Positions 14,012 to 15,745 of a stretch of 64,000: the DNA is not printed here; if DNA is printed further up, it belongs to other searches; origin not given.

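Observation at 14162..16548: Split FlaJ/PilC platform; TadC-like half carries a cleavable signal peptide and ~150-aa extracellular domain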

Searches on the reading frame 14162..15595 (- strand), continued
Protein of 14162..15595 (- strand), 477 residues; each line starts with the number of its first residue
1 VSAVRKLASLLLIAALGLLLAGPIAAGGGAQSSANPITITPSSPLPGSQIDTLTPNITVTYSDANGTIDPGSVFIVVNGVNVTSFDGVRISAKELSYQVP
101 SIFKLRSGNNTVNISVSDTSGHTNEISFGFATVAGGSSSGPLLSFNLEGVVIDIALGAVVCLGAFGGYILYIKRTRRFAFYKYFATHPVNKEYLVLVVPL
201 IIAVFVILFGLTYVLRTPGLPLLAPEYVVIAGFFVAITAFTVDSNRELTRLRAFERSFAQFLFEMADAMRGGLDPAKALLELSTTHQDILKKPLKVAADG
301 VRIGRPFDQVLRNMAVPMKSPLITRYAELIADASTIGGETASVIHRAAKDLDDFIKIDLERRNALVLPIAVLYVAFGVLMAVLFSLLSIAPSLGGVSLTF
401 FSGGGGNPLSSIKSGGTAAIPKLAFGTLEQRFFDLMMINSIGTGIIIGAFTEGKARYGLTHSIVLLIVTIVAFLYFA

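Call 24: predict_structure(alignment_id=A1)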
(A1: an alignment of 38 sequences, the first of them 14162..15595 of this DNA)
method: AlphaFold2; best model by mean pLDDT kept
length: 477 residues; sequences in the alignment: 38
mean_pLDDT: 76.9   pTM: 0.58
mean pLDDT of the five models: 76.9, 74.9, 72.4, 70.2, 70.1
residues with pLDDT >= 90: 77; 70-90: 285; 50-70: 59; < 50: 56
segments of 3 or more residues with pLDDT < 50: 21-29, 136-145, 178-180, 394-421
pLDDT, mean of each block of 10 residues (from residue 1): 60 67 43 72 84 87 87 88 85 89 80 89 87 57 53 73 73 58 52 69 81 74 80 83 84 91 91 88 82 89 91 89 91 81 91 90 84 91 83 47 40 41 66 85 84 76 86 79
secondary structure, 60 per line:
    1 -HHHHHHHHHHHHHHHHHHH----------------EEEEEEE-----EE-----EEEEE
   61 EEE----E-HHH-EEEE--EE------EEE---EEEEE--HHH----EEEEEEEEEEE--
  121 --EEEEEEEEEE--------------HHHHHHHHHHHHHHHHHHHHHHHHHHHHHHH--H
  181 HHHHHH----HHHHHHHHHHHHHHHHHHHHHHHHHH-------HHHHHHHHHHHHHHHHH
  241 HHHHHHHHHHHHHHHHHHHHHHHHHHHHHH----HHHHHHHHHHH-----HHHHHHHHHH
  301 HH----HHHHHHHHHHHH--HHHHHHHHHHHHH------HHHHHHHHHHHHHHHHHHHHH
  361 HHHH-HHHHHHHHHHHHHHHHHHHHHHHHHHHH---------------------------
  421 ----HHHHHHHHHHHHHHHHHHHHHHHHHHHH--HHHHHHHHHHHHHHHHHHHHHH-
elements in order: H2-20 E37-43 E56-63 E74-77 E88-90 E94-98 E108-118 E123-132 H147-177 H180-186 H191-216 H224-270 H275-285 H291-302 H307-318 H321-333 H340-364 H366-393 H425-452 H455-476

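Call 28: fold_search(model_id=the predicted structure, library=pdb)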
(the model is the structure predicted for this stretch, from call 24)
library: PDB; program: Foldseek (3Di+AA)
matches with E <= 10: 1251; with E <= 0.001: 1
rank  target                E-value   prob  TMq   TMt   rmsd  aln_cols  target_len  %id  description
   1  5icu                  8.3e-05  1.00  0.17  0.70   4.2       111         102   18  The crystal structure of CopC from Methylosinus trichosporium OB3b (released 2016-04-06)
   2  6y0k                  2.0e-03  1.00  0.16  0.20   4.1       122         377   15  Sulfite oxidase from Thermus thermophilus with coordinated phosphate (released 2020-08-05)
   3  6i0x_A                2.0e-03  1.00  0.16  0.18   3.7       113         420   18  Porphyromonas gingivalis peptidylarginine deminase (PPAD) mutant G231N/E232T/N235D in complex with Cl-amidine. (released 2019-01-23)
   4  6i0x_B                2.2e-03  1.00  0.16  0.18   3.7       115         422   17  Porphyromonas gingivalis peptidylarginine deminase (PPAD) mutant G231N/E232T/N235D in complex with Cl-amidine. (released 2019-01-23)
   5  6tpb_MODEL_1_A        2.4e-03  1.00  0.16  0.65   3.7       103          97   13  NMR structure of the apo-form of Pseudomonas fluorescens CopC (released 2021-01-13)
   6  8s5s                  2.4e-03  1.00  0.16  0.19   4.0       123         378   15  Crystal structure of a Sulfite dehydrogenase from Thermus thermophilus (released 2024-11-27)
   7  1ug9                  3.0e-03  1.00  0.16  0.08   5.2       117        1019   19  Crystal Structure of Glucodextranase from Arthrobacter globiformis I42 (released 2003-12-09)
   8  4ytb                  3.3e-03  1.00  0.16  0.18   4.3       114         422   18  Crystal structure of Porphyromonas gingivalis peptidylarginine deiminase (PPAD) in complex with dipeptide Asp-Gln. (released 2015-07-01)
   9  9c14                  3.5e-03  1.00  0.17  0.68   3.4       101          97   16  Structure of the CopC-like domain of YcnJ (released 2025-08-06)
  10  4tn9_A                3.8e-03  1.00  0.14  0.62   3.1       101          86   17  Crystal structure of Clostridium histolyticum ColG collagenase polycystic kidney disease-like domain at 1.4 Angstrom r (released 2015-03-11)
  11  6nfs                  4.7e-03  1.00  0.16  0.64   3.7       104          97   12  CopC from Pseudomonas fluorescens (released 2019-04-24)
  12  7bk6_BBB              4.7e-03  1.00  0.15  0.60   4.2       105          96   13  PfCopC mutant - D83A (released 2021-07-07)
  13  6za2_A                5.2e-03  1.00  0.17  0.08   4.5       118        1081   19  Crystal structure of dimeric latent PorU from Porphyromonas gingivalis (released 2021-09-29)
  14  6nfq_A                5.4e-03  1.00  0.16  0.64   3.7       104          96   13  CopC from Pseudomonas fluorescens (released 2019-04-24)
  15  2y72_A                5.7e-03  1.00  0.14  0.61   3.4       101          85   17  Crystal structure of the PKD Domain of Collagenase G from Clostridium Histolyticum at 1.18 Angstrom Resolution. (released 2011-09-28)
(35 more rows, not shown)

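Call 37: search_protein_representatives(protein=window:14162-15595:-)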
Query: 477 residues. Proteins with E-value up to 0.001 (for the whole library): 1005; up to 1e-10: 316; up to 1e-30: 48. The best 150 are listed.
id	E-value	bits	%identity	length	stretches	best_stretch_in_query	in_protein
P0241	1.1e-136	472.7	50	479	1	7-475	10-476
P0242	2.5e-105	369.4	42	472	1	16-475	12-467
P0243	4.0e-105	368.7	41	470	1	30-473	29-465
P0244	1.4e-101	357.0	41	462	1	16-475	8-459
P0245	1.2e-99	350.7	41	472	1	7-475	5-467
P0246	1.1e-98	347.5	41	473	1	8-475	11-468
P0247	6.6e-98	344.9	40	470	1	19-475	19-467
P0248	1.9e-93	330.3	42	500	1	16-473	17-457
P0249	3.1e-93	329.5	42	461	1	34-473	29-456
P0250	4.2e-89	315.9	40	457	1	33-474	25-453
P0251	1.8e-87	310.6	37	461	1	10-474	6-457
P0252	1.8e-86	307.3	35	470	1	9-473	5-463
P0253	1.9e-86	307.2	37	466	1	28-473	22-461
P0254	4.1e-85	302.8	38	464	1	43-473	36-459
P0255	6.7e-84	298.8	37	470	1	3-472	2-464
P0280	3.8e-36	141.4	35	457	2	224-475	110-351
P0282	2.6e-35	138.6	36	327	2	217-476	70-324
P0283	5.1e-34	134.4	34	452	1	215-475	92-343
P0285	8.6e-33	130.3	32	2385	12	36-135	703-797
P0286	4.4e-32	128.0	31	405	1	185-476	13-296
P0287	7.8e-32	127.2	33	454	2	226-472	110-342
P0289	1.4e-30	123.1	33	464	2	227-476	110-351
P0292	1.5e-29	119.6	32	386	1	187-475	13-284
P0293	1.9e-29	119.3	34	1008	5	34-130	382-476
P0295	3.5e-29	118.4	35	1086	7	36-130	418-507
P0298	5.2e-28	114.6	36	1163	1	227-476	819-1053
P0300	1.3e-27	113.2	35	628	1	226-472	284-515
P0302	5.0e-27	111.3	32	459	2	227-473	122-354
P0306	2.9e-25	105.5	28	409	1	188-474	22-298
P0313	5.1e-22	94.8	29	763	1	200-476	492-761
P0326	4.0e-18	82.0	28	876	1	176-475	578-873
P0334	2.0e-17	79.7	29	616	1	156-475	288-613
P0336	3.9e-17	78.7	28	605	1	219-473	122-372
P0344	1.5e-16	76.8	27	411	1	227-477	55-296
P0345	1.7e-16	76.6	29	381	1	201-477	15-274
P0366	9.2e-16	74.2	28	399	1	194-476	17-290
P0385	6.1e-15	71.5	26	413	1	189-473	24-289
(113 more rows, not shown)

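Call 39: search_protein_families(library=pfam, proteins=[P0280, P0283, P0282, P0293, P0295, P0298, P0313, P0326, P0334, P0300], max_evalue=0.001)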
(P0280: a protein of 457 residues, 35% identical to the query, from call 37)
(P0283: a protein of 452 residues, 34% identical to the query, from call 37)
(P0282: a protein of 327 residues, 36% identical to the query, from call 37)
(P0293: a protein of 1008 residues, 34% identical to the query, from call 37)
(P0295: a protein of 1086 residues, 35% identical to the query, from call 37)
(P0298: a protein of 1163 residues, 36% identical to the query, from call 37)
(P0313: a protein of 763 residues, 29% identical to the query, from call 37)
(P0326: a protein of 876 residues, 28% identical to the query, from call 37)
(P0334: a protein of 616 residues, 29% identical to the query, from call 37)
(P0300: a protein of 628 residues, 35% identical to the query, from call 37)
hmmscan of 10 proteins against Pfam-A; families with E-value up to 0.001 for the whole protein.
P0280 (457 aa): 3 families
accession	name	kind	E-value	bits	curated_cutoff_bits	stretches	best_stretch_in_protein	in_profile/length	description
PF00482.28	T2SSF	-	9.8e-10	38.9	25.2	1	147-273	1-124/125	Type II secretion system (T2SS), protein F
PF02369.22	Big_1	-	2e-07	31.4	34.9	1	380-448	18-87/93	Bacterial Ig-like domain (group 1)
PF17789.7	MG4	-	4.5e-05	24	24.7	1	383-442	18-75/95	Macroglobulin domain MG4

P0283 (452 aa): 3 families
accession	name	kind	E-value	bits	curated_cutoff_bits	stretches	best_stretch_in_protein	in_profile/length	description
PF00482.28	T2SSF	-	6.2e-15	55.7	25.2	1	138-264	1-124/125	Type II secretion system (T2SS), protein F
PF02369.22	Big_1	-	4.5e-07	30.3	34.9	1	376-441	21-87/93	Bacterial Ig-like domain (group 1)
PF09134.16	Invasin_D3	-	0.00053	20.9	33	1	376-440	24-87/98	Invasin, domain 3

P0282 (327 aa): 1 family
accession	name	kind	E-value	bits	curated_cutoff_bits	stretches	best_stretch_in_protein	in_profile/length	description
PF00482.28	T2SSF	-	2.4e-09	37.6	25.2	1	113-242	1-121/125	Type II secretion system (T2SS), protein F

P0293 (1008 aa): 20 families
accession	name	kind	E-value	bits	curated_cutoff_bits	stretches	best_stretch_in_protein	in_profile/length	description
PF19077.6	Big_13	-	1e-48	164.5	27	5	592-676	20-102/102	Bacterial Ig-like domain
PF17957.7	Big_7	-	1.9e-19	70.5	24.1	3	385-460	1-70/70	Bacterial Ig domain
PF23981.1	DUF7305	-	7.2e-19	68.8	27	1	183-280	82-182/185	Domain of unknown function (DUF7305)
PF02494.22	HYR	-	3.4e-16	59.8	21.7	0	548-580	51-81/81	HYR domain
PF09136.16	Glucodextran_B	-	1.9e-15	57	27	0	908-988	1-80/83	Glucodextranase, domain B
PF13750.12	Big_3_3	-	1.1e-13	51.6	27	0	450-504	11-68/157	Bacterial Ig-like domain (group 3)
PF17996.7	CE2_N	-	7.4e-11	42.5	27.9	0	710-753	39-81/108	Carbohydrate esterase 2 N-terminal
PF12245.14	Big_3_2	-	8e-11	42.6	23.3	0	537-579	72-121/122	Bacterial Ig-like domain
PF24893.1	DUF7743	-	1.1e-10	41.7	27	1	480-578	2-97/120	Domain of unknown function (DUF7743)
PF20622.4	Big_15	-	4.4e-08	33.3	27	0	711-762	23-73/82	Bacterial Ig domain (Big_16)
PF04234.18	CopC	-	6.5e-08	33.9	23.3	0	390-478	7-92/92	CopC domain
PF16640.11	Big_3_5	-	7.1e-07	30.1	35.5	0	500-581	11-88/88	Bacterial Ig-like domain (group 3)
PF20597.4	pAdhesive_15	-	5e-06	27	23.8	1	206-276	186-254/254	Putative Ice-binding-like adhesive domain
PF13205.12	Big_5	-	9.7e-06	26.7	23.6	0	579-673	1-104/105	Bacterial Ig-like domain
PF07495.19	Y_Y_Y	-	3.5e-05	24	26.6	0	634-674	28-64/65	Y_Y_Y domain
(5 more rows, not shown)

P0295 (1086 aa): 9 families
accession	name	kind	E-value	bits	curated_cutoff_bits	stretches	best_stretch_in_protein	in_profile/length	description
PF19077.6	Big_13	-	2.3e-45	153.7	27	5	975-1055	21-100/102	Bacterial Ig-like domain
PF13205.12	Big_5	-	3.3e-22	79.6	23.6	2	513-607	1-104/105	Bacterial Ig-like domain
PF17996.7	CE2_N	-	3.4e-10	40.4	27.9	0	888-940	32-81/108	Carbohydrate esterase 2 N-terminal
PF02494.22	HYR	-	2.3e-08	34.7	21.7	0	439-502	8-74/81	HYR domain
PF04234.18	CopC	-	8.6e-08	33.5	23.3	0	425-509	8-92/92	CopC domain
PF20622.4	Big_15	-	1.1e-07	32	27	0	996-1048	23-74/82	Bacterial Ig domain (Big_16)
PF15418.12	DUF4625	-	4e-07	30.8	27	0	158-209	74-124/131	Domain of unknown function (DUF4625)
PF13750.12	Big_3_3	-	1.6e-06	28.3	27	0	482-603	12-141/157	Bacterial Ig-like domain (group 3)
PF00801.26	PKD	-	0.00024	21.5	23.5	0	1028-1047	54-73/80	PKD domain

P0298 (1163 aa): 11 families
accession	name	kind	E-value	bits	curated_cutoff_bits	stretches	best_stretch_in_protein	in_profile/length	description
PF17963.7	Big_9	-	1.7e-36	125.4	23.6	1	298-371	1-78/89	Bacterial Ig domain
PF05345.18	He_PIG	-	4.8e-32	110.7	24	0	574-639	8-83/96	Putative Ig domain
PF00482.28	T2SSF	-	2.1e-11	44.3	25.2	1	853-975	1-120/125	Type II secretion system (T2SS), protein F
PF17803.7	Cadherin_4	-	5.4e-11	43.3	25.1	0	490-519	21-57/71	Bacterial cadherin-like domain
PF02369.22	Big_1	-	4.4e-10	40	34.9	1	1090-1156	23-90/93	Bacterial Ig-like domain (group 1)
PF17892.7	Cadherin_5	-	8.6e-09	35.6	26.5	0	322-372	32-86/98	Cadherin-like domain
PF00801.26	PKD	-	1.7e-07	31.6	23.5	0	133-190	10-67/80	PKD domain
PF12218.14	End_N_terminal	-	2.4e-05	24.4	26.3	0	496-531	17-52/67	N terminal extension of bacteriophage endosialidase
PF09134.16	Invasin_D3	-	0.00019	22.3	33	0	1091-1151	27-86/98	Invasin, domain 3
PF18911.6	PKD_4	-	0.00069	20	27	0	746-781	1-37/85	PKD domain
PF00630.25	Filamin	-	0.0009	20.5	26.9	0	758-780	16-38/93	Filamin/ABP280 repeat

P0313 (763 aa): 1 family
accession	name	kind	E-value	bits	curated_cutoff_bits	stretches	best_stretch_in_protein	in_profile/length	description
PF00482.28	T2SSF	-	9.2e-20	71.3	25.2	1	555-680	1-123/125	Type II secretion system (T2SS), protein F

P0326 (876 aa): 1 family
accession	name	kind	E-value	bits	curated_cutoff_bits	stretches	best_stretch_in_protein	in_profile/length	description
PF00482.28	T2SSF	-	1.6e-21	77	25.2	1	668-793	1-123/125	Type II secretion system (T2SS), protein F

P0334 (616 aa): 1 family
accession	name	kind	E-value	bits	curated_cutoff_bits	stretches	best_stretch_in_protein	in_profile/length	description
PF00482.28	T2SSF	-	1.2e-16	61.2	25.2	1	401-526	1-123/125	Type II secretion system (T2SS), protein F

P0300 (628 aa): 4 families
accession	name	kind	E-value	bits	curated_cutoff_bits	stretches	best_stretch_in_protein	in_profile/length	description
PF00482.28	T2SSF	-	7.9e-12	45.7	25.2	1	319-439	1-118/125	Type II secretion system (T2SS), protein F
PF02369.22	Big_1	-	1.3e-10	41.6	34.9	1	556-623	23-91/93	Bacterial Ig-like domain (group 1)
PF05345.18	He_PIG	-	1.3e-07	32.4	24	1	121-187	4-83/96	Putative Ig domain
PF09134.16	Invasin_D3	-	0.00016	22.6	33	0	557-617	27-86/98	Invasin, domain 3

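Call 40: list_cluster_members(proteins=[P0280, P0283, P0298, P0300, P0293, P0285, P0334, P0282, P0287, P0313])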
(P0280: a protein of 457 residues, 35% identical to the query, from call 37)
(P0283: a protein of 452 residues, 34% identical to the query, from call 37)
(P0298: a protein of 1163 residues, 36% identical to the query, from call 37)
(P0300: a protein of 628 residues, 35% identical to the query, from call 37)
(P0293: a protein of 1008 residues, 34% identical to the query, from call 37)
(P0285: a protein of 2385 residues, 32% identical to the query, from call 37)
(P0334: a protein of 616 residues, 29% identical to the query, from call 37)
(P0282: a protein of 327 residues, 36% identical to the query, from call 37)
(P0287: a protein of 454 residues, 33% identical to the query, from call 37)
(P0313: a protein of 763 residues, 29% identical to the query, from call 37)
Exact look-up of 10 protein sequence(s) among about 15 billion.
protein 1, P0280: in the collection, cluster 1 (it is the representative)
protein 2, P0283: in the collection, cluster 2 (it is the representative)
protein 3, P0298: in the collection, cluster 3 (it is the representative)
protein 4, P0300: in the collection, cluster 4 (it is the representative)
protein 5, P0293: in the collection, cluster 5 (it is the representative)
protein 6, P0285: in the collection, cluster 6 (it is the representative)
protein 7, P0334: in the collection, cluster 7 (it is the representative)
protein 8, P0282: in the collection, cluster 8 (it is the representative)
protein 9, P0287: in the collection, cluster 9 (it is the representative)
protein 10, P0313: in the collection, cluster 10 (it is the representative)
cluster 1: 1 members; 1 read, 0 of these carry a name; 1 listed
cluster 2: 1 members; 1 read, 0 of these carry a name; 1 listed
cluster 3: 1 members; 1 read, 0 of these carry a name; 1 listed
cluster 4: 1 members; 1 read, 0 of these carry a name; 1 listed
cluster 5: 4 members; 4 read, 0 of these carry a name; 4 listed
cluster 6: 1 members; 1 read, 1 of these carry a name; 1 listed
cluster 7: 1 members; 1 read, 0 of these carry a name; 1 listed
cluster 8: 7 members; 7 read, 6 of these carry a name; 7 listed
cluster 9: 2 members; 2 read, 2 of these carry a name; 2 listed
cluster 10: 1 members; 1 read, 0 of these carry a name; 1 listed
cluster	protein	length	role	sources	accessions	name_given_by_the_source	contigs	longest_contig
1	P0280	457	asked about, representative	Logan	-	-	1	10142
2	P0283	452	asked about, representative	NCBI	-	-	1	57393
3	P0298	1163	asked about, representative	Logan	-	-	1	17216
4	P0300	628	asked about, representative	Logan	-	-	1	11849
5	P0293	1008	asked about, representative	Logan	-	-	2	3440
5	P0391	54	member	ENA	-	-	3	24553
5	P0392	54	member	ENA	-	-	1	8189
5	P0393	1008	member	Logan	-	-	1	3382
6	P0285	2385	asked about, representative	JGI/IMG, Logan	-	Bacterial Ig-like domain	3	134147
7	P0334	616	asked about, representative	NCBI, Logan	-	-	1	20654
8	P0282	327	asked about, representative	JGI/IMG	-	flagellar protein FlaJ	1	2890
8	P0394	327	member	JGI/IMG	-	flagellar protein FlaJ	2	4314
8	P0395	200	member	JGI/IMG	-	flagellar protein FlaJ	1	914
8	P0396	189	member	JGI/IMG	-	flagellar protein FlaJ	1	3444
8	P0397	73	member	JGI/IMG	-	flagellar protein FlaJ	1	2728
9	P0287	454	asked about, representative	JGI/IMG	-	archaeal flagellar protein FlaJ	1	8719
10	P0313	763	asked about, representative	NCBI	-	-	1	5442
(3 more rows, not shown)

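Call 41: find_encoding_contigs(protein=P0283, flank=6000, max_places=2)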
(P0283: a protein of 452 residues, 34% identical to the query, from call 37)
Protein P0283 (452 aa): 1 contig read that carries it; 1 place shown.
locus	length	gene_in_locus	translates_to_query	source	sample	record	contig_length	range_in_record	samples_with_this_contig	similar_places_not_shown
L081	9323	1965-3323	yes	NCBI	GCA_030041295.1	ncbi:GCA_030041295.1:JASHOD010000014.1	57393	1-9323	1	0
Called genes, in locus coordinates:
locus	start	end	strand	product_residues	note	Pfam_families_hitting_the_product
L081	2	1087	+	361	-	?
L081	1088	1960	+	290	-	PF00482:T2SSF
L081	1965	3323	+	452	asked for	PF00482:T2SSF, PF02369:Big_1 (weak)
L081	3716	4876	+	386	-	PF04055:Radical_SAM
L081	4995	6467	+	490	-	PF01266:DAO (faint), PF01593:Amino_oxidase, PF13450:NAD_binding_8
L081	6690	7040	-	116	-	-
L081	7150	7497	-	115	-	-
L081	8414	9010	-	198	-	-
